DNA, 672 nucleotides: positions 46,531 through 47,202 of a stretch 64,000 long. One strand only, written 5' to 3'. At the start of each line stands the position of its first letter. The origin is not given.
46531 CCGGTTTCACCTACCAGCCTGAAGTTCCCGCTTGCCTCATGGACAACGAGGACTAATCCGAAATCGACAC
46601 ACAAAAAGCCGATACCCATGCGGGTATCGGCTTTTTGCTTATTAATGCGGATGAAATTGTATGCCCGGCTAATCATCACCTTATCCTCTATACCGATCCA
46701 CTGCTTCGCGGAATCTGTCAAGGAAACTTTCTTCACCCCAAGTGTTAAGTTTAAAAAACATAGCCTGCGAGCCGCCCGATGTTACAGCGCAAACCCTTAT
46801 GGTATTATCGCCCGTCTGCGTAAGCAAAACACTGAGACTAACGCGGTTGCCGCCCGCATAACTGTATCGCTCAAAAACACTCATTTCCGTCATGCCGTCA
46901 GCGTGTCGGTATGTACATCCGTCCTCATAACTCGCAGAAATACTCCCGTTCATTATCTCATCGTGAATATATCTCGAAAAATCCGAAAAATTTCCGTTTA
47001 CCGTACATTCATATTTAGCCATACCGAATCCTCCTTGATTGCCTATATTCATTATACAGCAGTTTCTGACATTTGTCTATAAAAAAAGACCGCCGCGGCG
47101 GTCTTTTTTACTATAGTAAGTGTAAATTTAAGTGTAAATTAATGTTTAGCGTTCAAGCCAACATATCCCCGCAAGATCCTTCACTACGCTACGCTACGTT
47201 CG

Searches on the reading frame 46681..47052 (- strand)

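Call 3: search_protein_families(library=pfam, proteins=[window:46681-47052:-], max_evalue=1)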
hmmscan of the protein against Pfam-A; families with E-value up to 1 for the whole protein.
window:46681-47052:- (123 aa): 1 family
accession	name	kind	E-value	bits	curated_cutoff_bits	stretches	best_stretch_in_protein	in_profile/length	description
PF19524.4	DUF6054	-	2.3e-40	137.3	27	1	11-121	1-110/111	Family of unknown function (DUF6054)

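Call 4: search_protein_families(library=ncbifam, proteins=[window:46681-47052:-], max_evalue=1)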
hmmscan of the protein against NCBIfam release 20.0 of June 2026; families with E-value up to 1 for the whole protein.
window:46681-47052:- (123 aa): 0 families
